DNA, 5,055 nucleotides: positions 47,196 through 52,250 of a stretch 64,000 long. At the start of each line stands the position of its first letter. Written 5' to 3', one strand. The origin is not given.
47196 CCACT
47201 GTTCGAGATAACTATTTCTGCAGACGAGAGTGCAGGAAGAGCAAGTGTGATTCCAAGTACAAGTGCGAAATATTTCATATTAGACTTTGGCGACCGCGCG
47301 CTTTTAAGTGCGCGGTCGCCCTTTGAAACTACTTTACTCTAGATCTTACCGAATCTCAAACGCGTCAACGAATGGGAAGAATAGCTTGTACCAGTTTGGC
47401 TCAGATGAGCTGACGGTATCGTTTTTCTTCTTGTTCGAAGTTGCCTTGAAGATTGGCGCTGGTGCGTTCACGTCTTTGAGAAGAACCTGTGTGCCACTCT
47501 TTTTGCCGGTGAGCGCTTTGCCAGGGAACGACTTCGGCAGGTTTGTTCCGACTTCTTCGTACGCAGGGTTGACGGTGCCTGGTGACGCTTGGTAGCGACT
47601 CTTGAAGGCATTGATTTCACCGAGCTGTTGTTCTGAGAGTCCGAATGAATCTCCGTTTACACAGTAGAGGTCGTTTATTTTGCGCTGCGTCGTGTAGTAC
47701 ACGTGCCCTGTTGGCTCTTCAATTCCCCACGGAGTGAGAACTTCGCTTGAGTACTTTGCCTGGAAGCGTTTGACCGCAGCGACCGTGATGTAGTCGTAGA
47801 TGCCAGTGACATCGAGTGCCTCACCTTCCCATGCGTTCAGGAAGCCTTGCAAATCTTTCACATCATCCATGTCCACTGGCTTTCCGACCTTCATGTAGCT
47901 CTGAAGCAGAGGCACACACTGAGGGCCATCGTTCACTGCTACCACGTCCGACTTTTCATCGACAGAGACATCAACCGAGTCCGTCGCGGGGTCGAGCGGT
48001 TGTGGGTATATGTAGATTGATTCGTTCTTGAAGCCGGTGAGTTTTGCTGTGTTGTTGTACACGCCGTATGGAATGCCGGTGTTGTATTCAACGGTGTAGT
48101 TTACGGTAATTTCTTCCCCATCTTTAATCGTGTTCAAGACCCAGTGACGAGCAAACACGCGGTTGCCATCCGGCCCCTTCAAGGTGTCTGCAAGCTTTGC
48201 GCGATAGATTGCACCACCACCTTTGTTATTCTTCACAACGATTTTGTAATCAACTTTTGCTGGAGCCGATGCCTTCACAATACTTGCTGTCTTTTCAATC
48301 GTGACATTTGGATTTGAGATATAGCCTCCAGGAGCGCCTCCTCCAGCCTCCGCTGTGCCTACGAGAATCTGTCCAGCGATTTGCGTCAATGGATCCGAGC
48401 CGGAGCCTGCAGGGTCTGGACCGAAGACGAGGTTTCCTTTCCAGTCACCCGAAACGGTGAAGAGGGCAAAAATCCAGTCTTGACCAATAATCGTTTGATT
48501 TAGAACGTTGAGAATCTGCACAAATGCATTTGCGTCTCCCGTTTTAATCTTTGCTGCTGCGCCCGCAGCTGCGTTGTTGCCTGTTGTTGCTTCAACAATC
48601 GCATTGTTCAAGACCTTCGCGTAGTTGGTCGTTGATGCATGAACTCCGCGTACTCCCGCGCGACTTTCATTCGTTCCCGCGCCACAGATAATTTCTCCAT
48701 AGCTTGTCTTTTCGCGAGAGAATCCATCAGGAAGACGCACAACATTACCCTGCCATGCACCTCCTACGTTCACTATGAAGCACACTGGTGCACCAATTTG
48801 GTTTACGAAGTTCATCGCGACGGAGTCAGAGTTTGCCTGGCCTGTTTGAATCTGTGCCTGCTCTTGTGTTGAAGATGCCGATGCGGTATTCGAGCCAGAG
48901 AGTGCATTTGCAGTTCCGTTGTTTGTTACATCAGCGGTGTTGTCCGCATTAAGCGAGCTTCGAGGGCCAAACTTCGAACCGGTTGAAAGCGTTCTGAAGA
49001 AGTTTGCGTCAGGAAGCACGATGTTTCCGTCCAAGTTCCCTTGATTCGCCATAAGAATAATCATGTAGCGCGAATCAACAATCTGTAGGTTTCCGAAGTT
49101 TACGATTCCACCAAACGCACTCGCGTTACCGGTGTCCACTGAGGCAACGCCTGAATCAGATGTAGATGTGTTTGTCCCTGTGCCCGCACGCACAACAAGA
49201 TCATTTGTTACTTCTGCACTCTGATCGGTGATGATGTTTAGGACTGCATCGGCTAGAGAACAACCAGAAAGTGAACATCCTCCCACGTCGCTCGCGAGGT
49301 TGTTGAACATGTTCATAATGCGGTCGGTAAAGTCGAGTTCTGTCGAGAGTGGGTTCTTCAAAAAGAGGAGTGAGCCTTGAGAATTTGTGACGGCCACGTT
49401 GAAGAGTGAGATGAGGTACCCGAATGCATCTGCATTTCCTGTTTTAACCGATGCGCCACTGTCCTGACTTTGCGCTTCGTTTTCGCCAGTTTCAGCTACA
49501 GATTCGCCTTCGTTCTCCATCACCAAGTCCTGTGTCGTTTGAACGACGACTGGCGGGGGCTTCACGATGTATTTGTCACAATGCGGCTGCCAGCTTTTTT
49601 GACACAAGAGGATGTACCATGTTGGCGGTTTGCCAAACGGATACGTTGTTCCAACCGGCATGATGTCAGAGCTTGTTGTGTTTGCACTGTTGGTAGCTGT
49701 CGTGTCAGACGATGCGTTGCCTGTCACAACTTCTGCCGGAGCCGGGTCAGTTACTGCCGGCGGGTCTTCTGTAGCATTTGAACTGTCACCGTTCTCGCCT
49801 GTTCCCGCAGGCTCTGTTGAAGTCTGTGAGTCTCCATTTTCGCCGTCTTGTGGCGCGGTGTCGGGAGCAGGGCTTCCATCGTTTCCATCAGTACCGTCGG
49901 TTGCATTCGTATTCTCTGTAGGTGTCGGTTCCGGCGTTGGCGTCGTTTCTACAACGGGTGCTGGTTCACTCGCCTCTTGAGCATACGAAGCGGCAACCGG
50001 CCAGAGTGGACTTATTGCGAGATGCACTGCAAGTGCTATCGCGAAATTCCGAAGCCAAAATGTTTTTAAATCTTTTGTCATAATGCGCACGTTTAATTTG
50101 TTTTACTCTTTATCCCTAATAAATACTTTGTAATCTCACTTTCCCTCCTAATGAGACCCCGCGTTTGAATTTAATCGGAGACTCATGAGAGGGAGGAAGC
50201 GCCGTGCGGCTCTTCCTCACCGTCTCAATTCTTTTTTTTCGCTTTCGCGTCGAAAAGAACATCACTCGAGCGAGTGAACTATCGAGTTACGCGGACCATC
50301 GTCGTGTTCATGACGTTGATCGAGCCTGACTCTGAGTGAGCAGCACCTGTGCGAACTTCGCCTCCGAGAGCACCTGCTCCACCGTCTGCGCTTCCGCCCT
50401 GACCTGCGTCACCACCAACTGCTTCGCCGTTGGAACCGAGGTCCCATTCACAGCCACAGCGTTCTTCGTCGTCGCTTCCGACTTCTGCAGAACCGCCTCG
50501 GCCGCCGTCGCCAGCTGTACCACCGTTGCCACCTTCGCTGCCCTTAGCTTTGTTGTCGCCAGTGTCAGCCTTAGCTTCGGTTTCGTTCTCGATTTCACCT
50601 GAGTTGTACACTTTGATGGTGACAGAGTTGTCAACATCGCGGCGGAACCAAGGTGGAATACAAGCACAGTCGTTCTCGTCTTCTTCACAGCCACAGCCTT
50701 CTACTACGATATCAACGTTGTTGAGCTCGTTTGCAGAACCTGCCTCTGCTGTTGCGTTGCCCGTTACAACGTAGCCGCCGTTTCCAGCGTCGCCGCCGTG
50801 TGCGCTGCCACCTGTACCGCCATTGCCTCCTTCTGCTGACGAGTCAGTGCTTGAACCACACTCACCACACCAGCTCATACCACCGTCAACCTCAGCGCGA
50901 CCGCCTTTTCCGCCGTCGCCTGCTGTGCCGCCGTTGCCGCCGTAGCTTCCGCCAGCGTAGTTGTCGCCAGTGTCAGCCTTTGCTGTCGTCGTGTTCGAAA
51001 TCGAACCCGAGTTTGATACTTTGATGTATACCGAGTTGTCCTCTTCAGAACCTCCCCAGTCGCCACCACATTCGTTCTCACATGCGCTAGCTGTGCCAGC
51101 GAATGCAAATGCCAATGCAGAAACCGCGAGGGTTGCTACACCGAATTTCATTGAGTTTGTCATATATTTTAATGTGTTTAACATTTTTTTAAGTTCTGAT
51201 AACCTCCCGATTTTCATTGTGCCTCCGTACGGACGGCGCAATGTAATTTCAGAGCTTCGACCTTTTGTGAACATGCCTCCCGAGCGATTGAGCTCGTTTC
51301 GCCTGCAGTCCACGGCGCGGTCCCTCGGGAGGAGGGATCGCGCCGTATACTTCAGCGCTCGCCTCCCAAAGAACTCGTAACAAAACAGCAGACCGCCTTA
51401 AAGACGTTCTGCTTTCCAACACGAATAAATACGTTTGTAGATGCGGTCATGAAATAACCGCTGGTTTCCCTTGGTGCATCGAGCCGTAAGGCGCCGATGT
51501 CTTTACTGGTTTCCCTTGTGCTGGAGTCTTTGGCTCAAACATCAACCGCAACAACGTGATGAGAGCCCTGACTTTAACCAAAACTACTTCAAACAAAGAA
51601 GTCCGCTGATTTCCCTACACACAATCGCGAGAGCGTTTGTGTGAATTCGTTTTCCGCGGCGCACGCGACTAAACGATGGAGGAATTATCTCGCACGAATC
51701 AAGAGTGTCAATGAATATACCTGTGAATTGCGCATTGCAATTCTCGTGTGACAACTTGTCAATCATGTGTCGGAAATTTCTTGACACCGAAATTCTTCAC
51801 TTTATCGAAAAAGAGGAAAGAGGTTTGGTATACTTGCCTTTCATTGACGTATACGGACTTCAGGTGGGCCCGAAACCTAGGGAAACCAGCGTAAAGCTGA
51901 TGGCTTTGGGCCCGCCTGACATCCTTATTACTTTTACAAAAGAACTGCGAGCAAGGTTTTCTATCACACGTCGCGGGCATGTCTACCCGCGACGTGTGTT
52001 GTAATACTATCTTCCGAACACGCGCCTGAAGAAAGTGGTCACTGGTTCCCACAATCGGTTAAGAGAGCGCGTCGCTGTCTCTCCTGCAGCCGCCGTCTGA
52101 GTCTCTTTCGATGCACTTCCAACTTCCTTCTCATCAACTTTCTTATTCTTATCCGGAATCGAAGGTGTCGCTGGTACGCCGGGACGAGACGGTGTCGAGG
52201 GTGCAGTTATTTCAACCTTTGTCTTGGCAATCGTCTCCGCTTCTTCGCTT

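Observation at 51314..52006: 690-bp non-coding island with multiple hairpins and repeats: candidate structured ncRNA or complex regulatory leader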

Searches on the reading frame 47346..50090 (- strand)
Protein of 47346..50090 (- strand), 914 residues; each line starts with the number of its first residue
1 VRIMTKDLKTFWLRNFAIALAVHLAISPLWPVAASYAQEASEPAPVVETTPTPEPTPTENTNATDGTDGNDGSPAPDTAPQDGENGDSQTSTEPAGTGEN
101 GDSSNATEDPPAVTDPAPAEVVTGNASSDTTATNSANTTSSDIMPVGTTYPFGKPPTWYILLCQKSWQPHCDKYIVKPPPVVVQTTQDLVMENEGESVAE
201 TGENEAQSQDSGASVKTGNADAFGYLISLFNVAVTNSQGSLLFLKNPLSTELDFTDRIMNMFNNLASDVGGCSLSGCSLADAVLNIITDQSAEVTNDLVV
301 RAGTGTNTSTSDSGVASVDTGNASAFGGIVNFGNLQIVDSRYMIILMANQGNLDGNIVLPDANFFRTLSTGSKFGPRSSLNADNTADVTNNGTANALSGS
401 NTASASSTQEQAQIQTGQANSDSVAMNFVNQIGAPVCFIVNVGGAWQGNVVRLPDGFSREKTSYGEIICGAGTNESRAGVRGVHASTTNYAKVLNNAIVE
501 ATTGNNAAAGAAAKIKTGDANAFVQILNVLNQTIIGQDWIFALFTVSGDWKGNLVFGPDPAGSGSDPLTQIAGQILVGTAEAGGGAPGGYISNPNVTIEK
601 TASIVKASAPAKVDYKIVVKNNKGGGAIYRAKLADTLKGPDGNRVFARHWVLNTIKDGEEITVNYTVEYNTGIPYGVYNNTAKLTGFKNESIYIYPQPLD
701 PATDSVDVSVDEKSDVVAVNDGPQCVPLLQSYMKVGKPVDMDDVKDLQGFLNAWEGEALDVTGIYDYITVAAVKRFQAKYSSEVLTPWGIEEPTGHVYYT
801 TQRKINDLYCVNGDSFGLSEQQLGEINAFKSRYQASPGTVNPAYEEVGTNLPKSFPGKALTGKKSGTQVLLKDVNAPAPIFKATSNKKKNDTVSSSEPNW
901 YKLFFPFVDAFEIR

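Call 11: search_protein_families(library=pfam, proteins=[window:47346-50090:-], max_evalue=0.01)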
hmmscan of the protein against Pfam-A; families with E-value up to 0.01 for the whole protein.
window:47346-50090:- (914 aa): 1 family
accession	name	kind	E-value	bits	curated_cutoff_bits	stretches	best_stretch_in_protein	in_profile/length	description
PF01471.23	PG_binding_1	-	3.9e-06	27.4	23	1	742-780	3-41/57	Putative peptidoglycan binding domain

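Call 85: search_protein_families(library=ncbifam, proteins=[window:47346-50090:-], max_evalue=0.01)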
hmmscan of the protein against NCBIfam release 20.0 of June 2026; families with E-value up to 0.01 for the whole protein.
window:47346-50090:- (914 aa): 0 families

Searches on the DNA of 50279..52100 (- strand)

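Call 4: search_rna_families(source=window, start=51100, end=52100, threshold=evalue, max_evalue=10, show_alignments=3)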
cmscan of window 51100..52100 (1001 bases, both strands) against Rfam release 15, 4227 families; matches with E-value up to 10: 6.
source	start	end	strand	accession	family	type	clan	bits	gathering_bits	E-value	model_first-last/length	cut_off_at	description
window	51939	51997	-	RF03034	nrdJ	Gene; sRNA;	-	19.3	40.3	0.74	1-80/80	no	nrdJ RNA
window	51706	51811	+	RF01499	Afu_191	Gene; snRNA; snoRNA; CD-box;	-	19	60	2.2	1-93/93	no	A. fumigatus snoRNA Afu_191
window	51874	51917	+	RF00630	P26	Gene;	-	13.8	36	6.6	1-66/66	no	Pseudomonas sRNA P26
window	51307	51385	-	RF02791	CcsR1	Gene; sRNA;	-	13.4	65.3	3.1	1-83/83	no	Conserved CCUCCUCCC motif stress-induced RNA 1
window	51951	52007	+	RF04196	MIR5638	Gene; miRNA;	-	9.7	500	3.1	1-464/464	no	MIR5638 microRNA precursor family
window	51850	51924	+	RF04196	MIR5638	Gene; miRNA;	-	9.7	500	3.1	1-464/464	no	MIR5638 microRNA precursor family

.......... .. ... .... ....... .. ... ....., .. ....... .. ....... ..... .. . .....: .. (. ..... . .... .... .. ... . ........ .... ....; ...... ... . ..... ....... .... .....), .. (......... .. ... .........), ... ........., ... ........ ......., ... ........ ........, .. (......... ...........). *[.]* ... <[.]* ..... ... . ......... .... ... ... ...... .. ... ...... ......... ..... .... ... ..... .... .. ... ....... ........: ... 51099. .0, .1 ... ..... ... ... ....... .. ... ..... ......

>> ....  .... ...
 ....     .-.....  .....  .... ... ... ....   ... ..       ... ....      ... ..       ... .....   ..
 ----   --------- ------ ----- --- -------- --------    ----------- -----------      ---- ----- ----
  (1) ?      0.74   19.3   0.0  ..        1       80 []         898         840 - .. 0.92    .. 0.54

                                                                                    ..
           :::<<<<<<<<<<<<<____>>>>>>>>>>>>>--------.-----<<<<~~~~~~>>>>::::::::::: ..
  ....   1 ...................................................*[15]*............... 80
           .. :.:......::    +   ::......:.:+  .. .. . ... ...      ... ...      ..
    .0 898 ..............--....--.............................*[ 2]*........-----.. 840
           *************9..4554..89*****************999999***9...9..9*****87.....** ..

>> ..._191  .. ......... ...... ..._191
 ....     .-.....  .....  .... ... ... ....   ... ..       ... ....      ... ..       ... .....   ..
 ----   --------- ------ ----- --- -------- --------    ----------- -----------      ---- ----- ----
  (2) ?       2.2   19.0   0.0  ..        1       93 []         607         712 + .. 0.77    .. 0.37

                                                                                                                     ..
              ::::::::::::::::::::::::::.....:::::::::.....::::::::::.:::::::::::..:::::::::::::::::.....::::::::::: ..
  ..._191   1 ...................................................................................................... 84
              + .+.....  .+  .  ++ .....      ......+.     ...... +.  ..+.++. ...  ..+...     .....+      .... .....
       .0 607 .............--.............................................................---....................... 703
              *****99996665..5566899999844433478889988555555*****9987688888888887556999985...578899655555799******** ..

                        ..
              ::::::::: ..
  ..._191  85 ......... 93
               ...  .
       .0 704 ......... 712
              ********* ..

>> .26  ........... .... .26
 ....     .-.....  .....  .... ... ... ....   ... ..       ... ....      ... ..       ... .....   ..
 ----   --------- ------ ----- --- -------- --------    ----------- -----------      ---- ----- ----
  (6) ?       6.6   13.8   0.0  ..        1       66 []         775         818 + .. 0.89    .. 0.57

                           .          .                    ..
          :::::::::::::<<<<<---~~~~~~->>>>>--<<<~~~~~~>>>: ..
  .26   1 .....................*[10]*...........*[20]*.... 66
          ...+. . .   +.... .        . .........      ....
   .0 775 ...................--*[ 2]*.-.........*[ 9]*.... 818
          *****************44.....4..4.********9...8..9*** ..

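Call 53: search_rna_families(sources=[L001, L005, L007, L008, L019, L021, L024, L035, L062, L017, L015], threshold=gathering)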
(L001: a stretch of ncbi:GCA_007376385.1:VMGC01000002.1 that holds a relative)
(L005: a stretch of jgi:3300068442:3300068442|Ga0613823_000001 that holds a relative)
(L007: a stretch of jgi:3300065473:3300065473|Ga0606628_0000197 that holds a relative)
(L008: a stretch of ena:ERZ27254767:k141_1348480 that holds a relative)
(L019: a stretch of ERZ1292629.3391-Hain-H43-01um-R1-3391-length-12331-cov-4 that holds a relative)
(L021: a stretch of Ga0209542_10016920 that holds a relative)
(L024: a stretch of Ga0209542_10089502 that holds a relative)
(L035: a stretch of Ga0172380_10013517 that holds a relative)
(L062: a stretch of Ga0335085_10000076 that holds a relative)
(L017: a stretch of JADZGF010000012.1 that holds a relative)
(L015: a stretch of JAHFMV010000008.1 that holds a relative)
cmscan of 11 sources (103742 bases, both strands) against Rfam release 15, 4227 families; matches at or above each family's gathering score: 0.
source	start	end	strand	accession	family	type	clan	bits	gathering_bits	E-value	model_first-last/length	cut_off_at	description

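Call 58: build_rna_model(alignment_id=A4, structure=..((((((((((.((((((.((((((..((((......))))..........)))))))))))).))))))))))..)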
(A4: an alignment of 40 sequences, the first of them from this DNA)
Model R1 built from alignment A4 (40 sequences, 77 columns); structure: as given.
model positions 73; base pairs 26; branch points 0; effective number of sequences 2.31; information 0.772 bits per position. Calibrated on 0.2 Mb of random sequence (short: E-values are rough).
structure used (alignment columns):
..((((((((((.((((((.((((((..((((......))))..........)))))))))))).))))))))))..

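Call 61: search_with_rna_model(model_id=R1, sources=[window, L001, L002, L005, L007, L008, L015, L016, L017, L018, L019, L021, L025, L028, L030, L034, L035, L038, L039, L049, L053, L062, L011, L004], max_evalue=1)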
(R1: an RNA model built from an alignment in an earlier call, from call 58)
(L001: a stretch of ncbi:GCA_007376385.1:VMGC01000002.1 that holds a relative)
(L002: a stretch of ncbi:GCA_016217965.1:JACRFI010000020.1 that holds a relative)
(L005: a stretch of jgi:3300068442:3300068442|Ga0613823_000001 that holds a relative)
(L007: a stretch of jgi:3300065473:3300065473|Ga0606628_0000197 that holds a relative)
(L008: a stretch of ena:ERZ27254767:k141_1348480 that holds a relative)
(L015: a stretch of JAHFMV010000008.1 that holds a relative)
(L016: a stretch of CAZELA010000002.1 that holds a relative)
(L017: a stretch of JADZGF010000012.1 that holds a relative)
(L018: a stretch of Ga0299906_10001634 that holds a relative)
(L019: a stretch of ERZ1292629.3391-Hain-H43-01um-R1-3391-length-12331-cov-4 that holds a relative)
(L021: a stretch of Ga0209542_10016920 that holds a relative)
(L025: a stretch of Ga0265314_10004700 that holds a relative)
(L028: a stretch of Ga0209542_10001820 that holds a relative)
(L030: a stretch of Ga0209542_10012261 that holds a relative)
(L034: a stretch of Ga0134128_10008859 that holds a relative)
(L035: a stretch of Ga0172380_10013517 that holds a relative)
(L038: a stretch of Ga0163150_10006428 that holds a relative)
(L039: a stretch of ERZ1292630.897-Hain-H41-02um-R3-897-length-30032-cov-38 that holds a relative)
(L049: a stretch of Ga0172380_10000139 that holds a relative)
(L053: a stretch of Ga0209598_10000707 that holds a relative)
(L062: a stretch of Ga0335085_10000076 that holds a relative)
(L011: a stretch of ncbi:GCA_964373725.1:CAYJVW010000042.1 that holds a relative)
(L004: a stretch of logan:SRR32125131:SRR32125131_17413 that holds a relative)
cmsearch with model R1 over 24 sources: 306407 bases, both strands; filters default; matches with E-value up to 1: 41.
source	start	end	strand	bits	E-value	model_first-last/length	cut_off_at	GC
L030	920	992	-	90.6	6.6e-23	1-73/73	no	0.6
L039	8990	9062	+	88.9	2.1e-22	1-73/73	no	0.62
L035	5203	5275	+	87.9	3.8e-22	1-73/73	no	0.6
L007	4494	4566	+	87.1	6.8e-22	1-73/73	no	0.64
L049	8873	8945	-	86.8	7.9e-22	1-73/73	no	0.63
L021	8001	8073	+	86.7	8.6e-22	1-73/73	no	0.62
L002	5383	5456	+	83.8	5.8e-21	1-73/73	no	0.61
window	51853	51925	-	83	1e-20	1-73/73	no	0.59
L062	6701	6773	-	82.4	1.5e-20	1-73/73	no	0.62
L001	5316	5389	+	79.9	8.1e-20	1-73/73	no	0.62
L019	6907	6978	-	77.9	3e-19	1-73/73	no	0.68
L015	1641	1714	+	77.3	4.4e-19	1-73/73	no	0.62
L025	10267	10338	-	71.5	2.1e-17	1-73/73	no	0.61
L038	5617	5691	+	71.1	2.7e-17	1-73/73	no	0.57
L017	472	546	+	70.6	3.9e-17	1-73/73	no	0.6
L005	4523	4597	+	69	1.1e-16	1-73/73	no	0.59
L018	1952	2026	+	68.7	1.4e-16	1-73/73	no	0.59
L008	4482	4553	+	67.9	2.4e-16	1-73/73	no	0.62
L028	5836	5907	-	67.9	2.4e-16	1-73/73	no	0.62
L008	4481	4552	-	44.4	1.5e-09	1-73/73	no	0.62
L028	5837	5908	+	44.4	1.5e-09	1-73/73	no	0.62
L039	8989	9061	-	42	7.3e-09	1-73/73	no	0.6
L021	8000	8072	-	40.5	1.9e-08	1-73/73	no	0.6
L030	921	993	+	39.9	3e-08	1-73/73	no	0.6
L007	4493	4565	-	38.9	5.8e-08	1-73/73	no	0.64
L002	5382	5455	-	38.2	9e-08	1-73/73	no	0.61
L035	5202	5274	-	37.3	1.6e-07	1-73/73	no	0.6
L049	8874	8946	+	36.8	2.3e-07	1-73/73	no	0.63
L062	6702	6774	+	36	3.9e-07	1-73/73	no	0.62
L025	10268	10339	+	35.7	4.9e-07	1-73/73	no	0.61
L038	5616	5690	-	34.7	9.5e-07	1-73/73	no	0.57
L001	5315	5388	-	33.7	1.9e-06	1-73/73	no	0.62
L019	6908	6979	+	33.2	2.6e-06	1-73/73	no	0.68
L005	4522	4596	-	33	3e-06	1-73/73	no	0.59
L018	1951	2025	-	30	2.1e-05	1-73/73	no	0.59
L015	1640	1713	-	27.4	0.00012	1-73/73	no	0.62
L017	471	545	-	27.3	0.00013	1-73/73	no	0.6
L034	7394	7457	-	16.9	0.13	1-73/73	no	0.66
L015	2204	2273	-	14.5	0.66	1-73/73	no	0.4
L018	6866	6944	+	13.9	0.94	1-73/73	no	0.61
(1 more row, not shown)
